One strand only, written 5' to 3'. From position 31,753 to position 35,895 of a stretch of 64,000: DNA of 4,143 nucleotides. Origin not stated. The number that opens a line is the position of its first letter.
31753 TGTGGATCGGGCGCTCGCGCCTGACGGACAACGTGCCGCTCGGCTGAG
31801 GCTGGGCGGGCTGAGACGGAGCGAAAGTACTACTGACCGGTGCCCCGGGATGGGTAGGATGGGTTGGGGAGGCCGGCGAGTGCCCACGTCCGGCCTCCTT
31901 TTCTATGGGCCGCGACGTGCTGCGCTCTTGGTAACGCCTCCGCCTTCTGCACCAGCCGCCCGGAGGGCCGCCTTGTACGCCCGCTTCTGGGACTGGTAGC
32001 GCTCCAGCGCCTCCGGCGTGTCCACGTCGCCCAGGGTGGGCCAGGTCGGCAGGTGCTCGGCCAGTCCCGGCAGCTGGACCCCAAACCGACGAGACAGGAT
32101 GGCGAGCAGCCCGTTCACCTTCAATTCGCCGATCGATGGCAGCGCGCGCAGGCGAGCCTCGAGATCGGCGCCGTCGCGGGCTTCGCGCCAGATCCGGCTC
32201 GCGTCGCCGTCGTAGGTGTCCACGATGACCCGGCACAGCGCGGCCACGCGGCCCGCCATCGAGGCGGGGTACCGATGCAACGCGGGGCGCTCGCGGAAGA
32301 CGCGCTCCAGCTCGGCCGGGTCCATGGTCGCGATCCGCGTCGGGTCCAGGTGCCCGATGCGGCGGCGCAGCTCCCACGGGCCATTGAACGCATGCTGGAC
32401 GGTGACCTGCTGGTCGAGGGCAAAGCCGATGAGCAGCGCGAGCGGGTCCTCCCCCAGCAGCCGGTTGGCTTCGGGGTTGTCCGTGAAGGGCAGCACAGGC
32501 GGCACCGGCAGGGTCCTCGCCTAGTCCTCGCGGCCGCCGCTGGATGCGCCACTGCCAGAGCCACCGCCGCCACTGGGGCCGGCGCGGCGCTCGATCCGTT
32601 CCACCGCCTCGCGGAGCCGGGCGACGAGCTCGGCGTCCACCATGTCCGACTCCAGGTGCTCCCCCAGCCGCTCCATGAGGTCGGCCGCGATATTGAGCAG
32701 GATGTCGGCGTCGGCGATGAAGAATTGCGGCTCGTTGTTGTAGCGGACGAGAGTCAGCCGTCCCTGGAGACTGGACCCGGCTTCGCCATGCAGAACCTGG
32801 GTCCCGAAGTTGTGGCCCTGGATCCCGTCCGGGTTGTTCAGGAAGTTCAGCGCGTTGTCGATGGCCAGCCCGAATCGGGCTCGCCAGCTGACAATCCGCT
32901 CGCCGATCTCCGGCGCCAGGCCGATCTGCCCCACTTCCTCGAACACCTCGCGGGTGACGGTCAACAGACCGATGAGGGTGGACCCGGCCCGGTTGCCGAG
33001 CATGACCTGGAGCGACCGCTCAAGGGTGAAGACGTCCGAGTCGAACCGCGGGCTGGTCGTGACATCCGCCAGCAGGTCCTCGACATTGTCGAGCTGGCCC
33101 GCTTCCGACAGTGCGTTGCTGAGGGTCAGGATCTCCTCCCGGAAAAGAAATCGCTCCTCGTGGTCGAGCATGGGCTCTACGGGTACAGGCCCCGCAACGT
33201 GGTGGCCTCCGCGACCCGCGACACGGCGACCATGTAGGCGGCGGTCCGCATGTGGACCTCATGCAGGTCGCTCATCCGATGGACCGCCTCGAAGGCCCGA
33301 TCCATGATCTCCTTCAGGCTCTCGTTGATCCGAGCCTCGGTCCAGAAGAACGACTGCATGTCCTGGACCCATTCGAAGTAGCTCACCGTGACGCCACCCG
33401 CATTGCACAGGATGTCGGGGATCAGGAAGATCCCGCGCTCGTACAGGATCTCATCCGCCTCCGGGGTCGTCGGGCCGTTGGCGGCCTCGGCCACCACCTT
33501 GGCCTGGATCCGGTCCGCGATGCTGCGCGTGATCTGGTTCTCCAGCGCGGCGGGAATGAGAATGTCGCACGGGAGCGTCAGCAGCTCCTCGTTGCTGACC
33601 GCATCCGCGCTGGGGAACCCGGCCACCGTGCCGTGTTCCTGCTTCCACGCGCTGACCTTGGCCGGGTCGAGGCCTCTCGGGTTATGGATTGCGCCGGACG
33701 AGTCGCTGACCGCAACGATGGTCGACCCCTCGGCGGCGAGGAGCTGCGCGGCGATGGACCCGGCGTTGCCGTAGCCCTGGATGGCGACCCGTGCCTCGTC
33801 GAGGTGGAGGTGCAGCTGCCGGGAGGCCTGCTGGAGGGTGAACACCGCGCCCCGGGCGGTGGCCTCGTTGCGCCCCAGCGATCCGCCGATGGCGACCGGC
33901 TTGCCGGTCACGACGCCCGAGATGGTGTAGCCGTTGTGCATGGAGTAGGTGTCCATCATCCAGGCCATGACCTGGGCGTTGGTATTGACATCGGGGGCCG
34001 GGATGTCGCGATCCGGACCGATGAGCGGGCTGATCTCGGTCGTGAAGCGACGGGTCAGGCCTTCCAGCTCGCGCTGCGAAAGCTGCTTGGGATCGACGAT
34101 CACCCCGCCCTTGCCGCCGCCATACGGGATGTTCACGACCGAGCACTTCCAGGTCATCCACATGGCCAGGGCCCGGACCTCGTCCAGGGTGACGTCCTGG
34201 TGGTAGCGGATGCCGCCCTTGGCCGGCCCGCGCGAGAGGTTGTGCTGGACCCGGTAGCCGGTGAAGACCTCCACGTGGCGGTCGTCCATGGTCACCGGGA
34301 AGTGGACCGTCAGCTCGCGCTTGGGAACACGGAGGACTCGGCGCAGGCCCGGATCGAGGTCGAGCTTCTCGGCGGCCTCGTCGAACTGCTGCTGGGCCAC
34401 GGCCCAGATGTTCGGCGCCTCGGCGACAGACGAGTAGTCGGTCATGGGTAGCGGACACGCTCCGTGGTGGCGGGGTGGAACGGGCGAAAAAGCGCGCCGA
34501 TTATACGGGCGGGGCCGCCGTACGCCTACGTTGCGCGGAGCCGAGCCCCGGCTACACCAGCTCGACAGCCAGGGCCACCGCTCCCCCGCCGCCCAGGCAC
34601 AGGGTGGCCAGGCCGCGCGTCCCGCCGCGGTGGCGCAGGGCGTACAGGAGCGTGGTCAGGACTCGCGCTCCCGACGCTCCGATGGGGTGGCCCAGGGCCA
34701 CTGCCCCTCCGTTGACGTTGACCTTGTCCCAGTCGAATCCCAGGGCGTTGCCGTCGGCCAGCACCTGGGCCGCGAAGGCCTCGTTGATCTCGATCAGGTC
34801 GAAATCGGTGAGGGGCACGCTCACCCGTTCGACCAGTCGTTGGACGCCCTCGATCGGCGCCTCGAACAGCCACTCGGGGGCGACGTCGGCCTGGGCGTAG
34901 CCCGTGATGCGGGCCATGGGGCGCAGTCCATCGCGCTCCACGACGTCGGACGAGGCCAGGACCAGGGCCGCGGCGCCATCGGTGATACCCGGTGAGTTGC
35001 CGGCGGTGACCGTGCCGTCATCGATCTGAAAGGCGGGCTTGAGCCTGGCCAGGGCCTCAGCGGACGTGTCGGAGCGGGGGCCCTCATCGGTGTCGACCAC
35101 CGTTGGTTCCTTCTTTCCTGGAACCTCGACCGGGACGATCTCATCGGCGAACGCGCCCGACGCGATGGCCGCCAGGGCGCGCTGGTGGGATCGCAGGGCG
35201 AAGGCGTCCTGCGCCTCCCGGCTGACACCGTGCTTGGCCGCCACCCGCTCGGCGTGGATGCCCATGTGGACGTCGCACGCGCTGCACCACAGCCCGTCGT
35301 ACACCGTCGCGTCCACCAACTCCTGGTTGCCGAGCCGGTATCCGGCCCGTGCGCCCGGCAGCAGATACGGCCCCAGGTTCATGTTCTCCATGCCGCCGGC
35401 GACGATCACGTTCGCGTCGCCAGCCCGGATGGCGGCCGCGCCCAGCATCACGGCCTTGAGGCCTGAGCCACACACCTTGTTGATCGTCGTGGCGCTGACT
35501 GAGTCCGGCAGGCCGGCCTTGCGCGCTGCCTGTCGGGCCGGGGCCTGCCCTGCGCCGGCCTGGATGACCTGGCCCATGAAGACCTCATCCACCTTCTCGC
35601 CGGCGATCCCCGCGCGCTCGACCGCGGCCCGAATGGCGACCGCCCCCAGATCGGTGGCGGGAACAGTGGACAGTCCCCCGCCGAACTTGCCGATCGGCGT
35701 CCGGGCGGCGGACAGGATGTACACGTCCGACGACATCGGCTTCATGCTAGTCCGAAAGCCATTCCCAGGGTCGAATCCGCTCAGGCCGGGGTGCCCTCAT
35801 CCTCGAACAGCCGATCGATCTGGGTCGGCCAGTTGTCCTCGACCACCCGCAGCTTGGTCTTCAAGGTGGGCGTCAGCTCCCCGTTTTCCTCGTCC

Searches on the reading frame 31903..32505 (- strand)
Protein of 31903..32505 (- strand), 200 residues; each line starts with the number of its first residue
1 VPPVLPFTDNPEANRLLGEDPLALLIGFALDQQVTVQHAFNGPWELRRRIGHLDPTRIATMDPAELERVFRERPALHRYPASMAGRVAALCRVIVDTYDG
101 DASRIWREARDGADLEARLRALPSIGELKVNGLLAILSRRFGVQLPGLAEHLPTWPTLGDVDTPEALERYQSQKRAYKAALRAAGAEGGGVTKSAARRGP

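Call 61: search_protein_families(library=pfam, proteins=[window:31903-32505:-])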
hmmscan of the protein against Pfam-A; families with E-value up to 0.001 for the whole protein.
window:31903-32505:- (200 aa): 1 family
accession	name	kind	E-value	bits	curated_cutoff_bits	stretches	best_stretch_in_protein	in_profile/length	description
PF00730.31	HhH-GPD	-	0.00063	20.5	26.2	1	27-139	2-67/108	HhH-GPD superfamily base excision DNA repair protein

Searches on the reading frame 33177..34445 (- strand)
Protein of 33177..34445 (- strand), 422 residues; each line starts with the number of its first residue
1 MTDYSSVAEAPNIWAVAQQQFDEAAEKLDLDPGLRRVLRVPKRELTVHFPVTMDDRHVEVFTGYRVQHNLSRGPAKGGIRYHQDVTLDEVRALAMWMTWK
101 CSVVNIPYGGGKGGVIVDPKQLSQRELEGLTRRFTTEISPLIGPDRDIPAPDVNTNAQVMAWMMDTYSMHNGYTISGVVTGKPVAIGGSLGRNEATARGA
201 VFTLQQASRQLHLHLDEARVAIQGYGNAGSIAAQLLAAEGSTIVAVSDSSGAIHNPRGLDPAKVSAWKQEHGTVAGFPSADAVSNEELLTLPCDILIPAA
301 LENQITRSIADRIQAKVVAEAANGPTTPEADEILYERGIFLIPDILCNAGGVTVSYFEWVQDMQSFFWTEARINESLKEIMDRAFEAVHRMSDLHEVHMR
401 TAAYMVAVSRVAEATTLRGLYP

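Call 3: search_protein_families(library=pfam, proteins=[window:33177-34445:-])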
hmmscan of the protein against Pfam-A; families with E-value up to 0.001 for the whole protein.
window:33177-34445:- (422 aa): 2 families
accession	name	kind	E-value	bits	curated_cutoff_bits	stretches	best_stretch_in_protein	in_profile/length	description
PF00208.27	ELFV_dehydrog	-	1.3e-82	277.6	23.4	1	187-419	1-241/241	Glutamate/Leucine/Phenylalanine/Valine dehydrogenase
PF02812.23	ELFV_dehydrog_N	-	1e-59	200.3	25.3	1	41-168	1-128/129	Glu/Leu/Phe/Val dehydrogenase, dimerisation domain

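Call 26: find_homologous_proteins(query=window:33177-34442:-, max_evalue=1e-30)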
Query window:33177-34442:- (421 aa): 8000 proteins with E <= 1e-30 among 8000 candidates; the best 120 are listed.
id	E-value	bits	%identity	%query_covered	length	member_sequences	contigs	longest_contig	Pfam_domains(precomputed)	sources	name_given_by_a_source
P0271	4.9e-274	927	97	100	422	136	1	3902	PF02812.24,PF00208.28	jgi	jgi:glutamate dehydrogenase (NAD(P)+)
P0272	8.5e-252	853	89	100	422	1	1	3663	PF02812.24,PF00208.28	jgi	jgi:glutamate dehydrogenase (NAD(P)+)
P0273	1.1e-251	853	89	100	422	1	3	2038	PF02812.24,PF00208.28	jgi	jgi:glutamate dehydrogenase (NAD(P)+)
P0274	1.5e-251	853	89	100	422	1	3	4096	PF02812.24,PF00208.28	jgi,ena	-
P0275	2.0e-251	852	89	100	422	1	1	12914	PF02812.24,PF00208.28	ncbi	-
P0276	8.6e-250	847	87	100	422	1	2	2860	PF02812.24,PF00208.28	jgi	jgi:glutamate dehydrogenase (NAD(P)+)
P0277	1.7e-249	846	89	99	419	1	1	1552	PF02812.24,PF00208.28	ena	-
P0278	2.2e-248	842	87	100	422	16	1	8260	PF02812.24,PF00208.28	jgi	jgi:glutamate dehydrogenase (NAD(P)+)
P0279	2.7e-248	842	87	100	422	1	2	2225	PF02812.24,PF00208.28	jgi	jgi:glutamate dehydrogenase (NAD(P)+)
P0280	3.7e-248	841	86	100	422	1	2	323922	PF02812.24,PF00208.28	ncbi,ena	-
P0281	5.0e-248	841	87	100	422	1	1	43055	PF02812.24,PF00208.28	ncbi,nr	ncbi:MAG TPA: Glu/Leu/Phe/Val dehydrogenase [Candidatus Limnocylindria bacterium]|nr:Glu/Leu/Phe/Val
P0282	5.1e-248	841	86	100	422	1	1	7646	PF02812.24,PF00208.28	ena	-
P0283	8.1e-248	840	87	100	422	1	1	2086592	PF02812.24,PF00208.28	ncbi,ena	-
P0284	1.3e-247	840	87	100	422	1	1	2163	PF02812.24,PF00208.28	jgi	jgi:glutamate dehydrogenase (NAD(P)+)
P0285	6.6e-247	837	86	100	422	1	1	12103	PF02812.24,PF00208.28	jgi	jgi:glutamate dehydrogenase (NAD(P)+)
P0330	6.1e-239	811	85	99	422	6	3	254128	PF02812.24,PF00208.28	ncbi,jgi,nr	ncbi:MAG TPA: Glu/Leu/Phe/Val dehydrogenase [Candidatus Limnocylindria bacterium]|jgi:glutamate dehy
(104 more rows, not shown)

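Call 30: find_encoding_contigs(protein=P0283, flank=3000, max_places=2)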
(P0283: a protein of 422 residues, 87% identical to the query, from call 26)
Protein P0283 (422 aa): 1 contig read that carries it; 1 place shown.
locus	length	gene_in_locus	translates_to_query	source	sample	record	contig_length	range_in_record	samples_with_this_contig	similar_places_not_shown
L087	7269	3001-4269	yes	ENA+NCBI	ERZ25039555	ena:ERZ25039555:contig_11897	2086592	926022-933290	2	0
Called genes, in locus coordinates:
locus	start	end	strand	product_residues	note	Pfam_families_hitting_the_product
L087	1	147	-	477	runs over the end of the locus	-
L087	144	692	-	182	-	PF04542:Sigma70_r2, PF08281:Sigma70_r4_2, PF04545:Sigma70_r4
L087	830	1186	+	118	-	PF12840:HTH_20, PF01022:HTH_5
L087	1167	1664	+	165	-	PF08327:AHSA1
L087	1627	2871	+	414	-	PF00108:Thiolase_N, PF02803:Thiolase_C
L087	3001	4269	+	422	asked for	PF02812:ELFV_dehydrog_N, PF00208:ELFV_dehydrog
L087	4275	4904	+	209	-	-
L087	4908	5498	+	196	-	-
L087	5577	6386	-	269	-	PF02569:Pantoate_ligase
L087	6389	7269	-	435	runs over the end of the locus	PF02441:Flavoprotein, PF04127:DFP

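Call 31: find_encoding_contigs(protein=P0281, flank=3000, max_places=2)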
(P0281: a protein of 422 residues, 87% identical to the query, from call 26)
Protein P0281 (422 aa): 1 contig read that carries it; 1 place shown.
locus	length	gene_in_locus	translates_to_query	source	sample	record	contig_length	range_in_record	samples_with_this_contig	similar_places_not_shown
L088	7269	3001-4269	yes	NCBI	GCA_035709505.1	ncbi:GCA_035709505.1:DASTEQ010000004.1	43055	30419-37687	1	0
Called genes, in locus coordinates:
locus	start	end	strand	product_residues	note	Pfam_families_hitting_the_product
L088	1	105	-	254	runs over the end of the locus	-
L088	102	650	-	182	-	PF07638:Sigma70_ECF (weak), PF04542:Sigma70_r2, PF08281:Sigma70_r4_2, PF04545:Sigma70_r4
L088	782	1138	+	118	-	PF12840:HTH_20, PF01022:HTH_5, PF12802:MarR_2 (weak), PF09339:HTH_IclR (faint)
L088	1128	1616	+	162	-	PF10604:Polyketide_cyc2 (weak), PF08327:AHSA1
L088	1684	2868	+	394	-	PF00108:Thiolase_N, PF02803:Thiolase_C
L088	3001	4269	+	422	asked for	PF02812:ELFV_dehydrog_N, PF00208:ELFV_dehydrog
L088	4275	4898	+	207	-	-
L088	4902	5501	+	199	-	-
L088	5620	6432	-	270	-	PF02569:Pantoate_ligase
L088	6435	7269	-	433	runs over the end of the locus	PF02441:Flavoprotein, PF04127:DFP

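Call 32: find_encoding_contigs(protein=P0280, flank=3000, max_places=2)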
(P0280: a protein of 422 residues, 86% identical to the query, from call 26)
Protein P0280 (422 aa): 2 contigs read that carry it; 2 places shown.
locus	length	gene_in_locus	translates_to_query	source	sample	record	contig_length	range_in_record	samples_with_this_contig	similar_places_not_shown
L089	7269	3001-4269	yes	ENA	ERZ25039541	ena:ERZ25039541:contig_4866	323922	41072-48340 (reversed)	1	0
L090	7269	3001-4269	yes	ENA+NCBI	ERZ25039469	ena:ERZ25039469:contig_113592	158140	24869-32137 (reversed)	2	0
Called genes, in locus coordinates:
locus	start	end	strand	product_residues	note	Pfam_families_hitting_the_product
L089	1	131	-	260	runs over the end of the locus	-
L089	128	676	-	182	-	PF07638:Sigma70_ECF (faint), PF04542:Sigma70_r2, PF08281:Sigma70_r4_2, PF04545:Sigma70_r4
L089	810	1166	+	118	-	PF12840:HTH_20, PF01022:HTH_5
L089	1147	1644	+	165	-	PF10604:Polyketide_cyc2 (weak), PF08327:AHSA1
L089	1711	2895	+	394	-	PF00108:Thiolase_N, PF02803:Thiolase_C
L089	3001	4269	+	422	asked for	PF02812:ELFV_dehydrog_N, PF00208:ELFV_dehydrog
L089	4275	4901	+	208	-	-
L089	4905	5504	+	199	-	-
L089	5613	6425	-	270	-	PF02569:Pantoate_ligase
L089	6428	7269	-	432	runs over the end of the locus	PF02441:Flavoprotein, PF04127:DFP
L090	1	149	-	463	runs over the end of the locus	-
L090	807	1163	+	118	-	PF12840:HTH_20, PF01022:HTH_5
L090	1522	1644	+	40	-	-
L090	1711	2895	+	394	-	PF00108:Thiolase_N, PF02803:Thiolase_C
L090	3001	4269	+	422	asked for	PF02812:ELFV_dehydrog_N, PF00208:ELFV_dehydrog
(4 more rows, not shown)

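Call 39: search_protein_families(library=ncbifam, proteins=[window:33177-34445:-])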
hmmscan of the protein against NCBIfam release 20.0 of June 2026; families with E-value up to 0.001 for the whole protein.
window:33177-34445:- (422 aa): 8 families
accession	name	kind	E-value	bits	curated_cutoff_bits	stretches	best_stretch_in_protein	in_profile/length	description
NF040817.1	GdhA_Arch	equivalog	3.4e-176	586.5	750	1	13-421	6-417/419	glutamate dehydrogenase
NF041398.1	GluDhGdhB_Halo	equivalog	6.7e-155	516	620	1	16-422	6-410/410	glutamate dehydrogenase GdhB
NF006929.0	PRK09414.1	equivalog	2.3e-77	260.8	536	1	38-420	54-444/445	NADP-specific glutamate dehydrogenase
NF010634.0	PRK14031.1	equivalog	2.6e-58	197.5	822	1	38-392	50-413/444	NADP-specific glutamate dehydrogenase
NF010633.0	PRK14030.1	subfamily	1.8e-56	192.2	743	1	40-415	52-439/445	glutamate dehydrogenase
NF035922.1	Trp_DH_ScyB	equivalog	8e-22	77.7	600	1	68-415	31-343/346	tryptophan dehydrogenase ScyB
NF004912.0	PRK06270.1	equivalog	3.1e-05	23.6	373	1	223-306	9-104/343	homoserine dehydrogenase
NF047886.1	AmOxnSyBioU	equivalog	8.5e-05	21.7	600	1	220-287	1-69/323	(S)-8-amino-7-oxononanoate synthase BioU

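Call 68: find_encoding_contigs(protein=P0283, flank=10000, max_places=1)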
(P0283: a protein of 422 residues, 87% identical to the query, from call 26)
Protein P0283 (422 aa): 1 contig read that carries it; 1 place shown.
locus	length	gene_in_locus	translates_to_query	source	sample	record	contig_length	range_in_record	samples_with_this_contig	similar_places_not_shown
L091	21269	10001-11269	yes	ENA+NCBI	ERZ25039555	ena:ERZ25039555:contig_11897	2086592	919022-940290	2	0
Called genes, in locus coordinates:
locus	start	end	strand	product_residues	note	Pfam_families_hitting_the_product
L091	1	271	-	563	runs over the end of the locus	-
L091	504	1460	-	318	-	PF07676:PD40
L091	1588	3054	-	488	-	-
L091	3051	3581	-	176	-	PF04542:Sigma70_r2, PF08281:Sigma70_r4_2, PF04545:Sigma70_r4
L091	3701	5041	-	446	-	-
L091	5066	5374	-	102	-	PF08281:Sigma70_r4_2, PF04545:Sigma70_r4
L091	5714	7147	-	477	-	-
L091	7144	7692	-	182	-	PF04542:Sigma70_r2, PF08281:Sigma70_r4_2, PF04545:Sigma70_r4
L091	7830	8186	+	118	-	PF12840:HTH_20, PF01022:HTH_5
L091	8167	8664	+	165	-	PF08327:AHSA1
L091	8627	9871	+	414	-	PF00108:Thiolase_N, PF02803:Thiolase_C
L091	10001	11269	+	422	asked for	PF02812:ELFV_dehydrog_N, PF00208:ELFV_dehydrog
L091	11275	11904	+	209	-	-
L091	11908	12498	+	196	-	-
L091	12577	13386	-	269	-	PF02569:Pantoate_ligase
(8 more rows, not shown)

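Call 69: find_encoding_contigs(protein=P0330, flank=10000, max_places=1)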
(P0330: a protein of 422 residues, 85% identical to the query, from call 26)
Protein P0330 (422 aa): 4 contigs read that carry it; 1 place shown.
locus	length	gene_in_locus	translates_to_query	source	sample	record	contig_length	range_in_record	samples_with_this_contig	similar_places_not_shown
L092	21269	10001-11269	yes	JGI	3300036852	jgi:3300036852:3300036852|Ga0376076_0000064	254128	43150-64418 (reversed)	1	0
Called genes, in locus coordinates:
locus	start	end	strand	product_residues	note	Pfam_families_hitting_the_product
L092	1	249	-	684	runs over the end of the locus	PF10060:DUF2298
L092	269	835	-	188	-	-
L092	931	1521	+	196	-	PF01227:GTP_cyclohydroI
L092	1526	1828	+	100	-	PF01329:Pterin_4a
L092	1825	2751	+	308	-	PF00296:Bac_luciferase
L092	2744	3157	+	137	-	PF02310:B12-binding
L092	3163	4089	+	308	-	PF03308:MeaB, PF13191:AAA_16 (faint), PF13604:AAA_30 (weak), PF02492:cobW (weak), PF13555:AAA_29 (faint), PF03029:ATP_bind_1 (weak)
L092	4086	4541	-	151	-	PF00583:Acetyltransf_1, PF13673:Acetyltransf_10 (weak), PF13508:Acetyltransf_7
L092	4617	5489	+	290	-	PF02737:3HCDH_N, PF00725:3HCDH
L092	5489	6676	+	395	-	PF02771:Acyl-CoA_dh_N, PF02770:Acyl-CoA_dh_M, PF00441:Acyl-CoA_dh_1, PF22924:ACOX_C_alpha1, PF08028:Acyl-CoA_dh_2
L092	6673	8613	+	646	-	PF00501:AMP-binding, PF23562:AMP-binding_C_3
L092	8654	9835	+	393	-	PF00108:Thiolase_N, PF02803:Thiolase_C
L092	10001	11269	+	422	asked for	PF02812:ELFV_dehydrog_N, PF00208:ELFV_dehydrog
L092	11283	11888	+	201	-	-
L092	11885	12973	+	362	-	PF01656:CbiA (weak), PF13500:AAA_26, PF07085:DRTGG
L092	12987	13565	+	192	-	PF00730:HhH-GPD (weak)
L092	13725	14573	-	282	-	PF02569:Pantoate_ligase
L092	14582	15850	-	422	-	PF02441:Flavoprotein, PF04127:DFP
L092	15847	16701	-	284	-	PF03309:Pan_kinase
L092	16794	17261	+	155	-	-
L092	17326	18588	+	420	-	PF00675:Peptidase_M16, PF05193:Peptidase_M16_C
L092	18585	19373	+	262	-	-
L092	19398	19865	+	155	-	PF00334:NDK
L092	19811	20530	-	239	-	PF10502:Peptidase_S26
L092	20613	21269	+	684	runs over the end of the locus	PF07676:PD40 (faint), PF13205:Big_5, PF17964:Big_10 (faint), PF13205:Big_5, PF26549:Tricorn_N (faint)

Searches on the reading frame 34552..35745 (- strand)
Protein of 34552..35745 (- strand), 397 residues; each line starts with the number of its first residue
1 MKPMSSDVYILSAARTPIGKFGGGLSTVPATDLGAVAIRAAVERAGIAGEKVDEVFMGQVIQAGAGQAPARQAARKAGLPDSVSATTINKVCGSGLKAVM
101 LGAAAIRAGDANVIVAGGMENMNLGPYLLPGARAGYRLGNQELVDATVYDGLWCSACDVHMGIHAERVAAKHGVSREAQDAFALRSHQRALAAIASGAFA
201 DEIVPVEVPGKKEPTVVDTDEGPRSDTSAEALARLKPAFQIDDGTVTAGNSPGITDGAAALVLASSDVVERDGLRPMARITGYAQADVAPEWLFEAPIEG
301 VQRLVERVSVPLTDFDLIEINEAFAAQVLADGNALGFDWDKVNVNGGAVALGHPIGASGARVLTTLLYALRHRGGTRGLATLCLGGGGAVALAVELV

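Call 61: search_protein_families(library=pfam, proteins=[window:34552-35745:-])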
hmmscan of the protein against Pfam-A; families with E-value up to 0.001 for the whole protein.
window:34552-35745:- (397 aa): 3 families
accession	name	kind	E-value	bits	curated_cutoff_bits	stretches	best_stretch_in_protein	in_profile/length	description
PF00108.29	Thiolase_N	-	8.5e-101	337.1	26.4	1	8-266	1-259/260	Thiolase, N-terminal domain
PF02803.24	Thiolase_C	-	1.2e-41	141.6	27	1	275-395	2-122/123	Thiolase, C-terminal domain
PF00109.32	ketoacyl-synt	-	0.00067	19.8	20.8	0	86-122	168-204/252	Beta-ketoacyl synthase, N-terminal domain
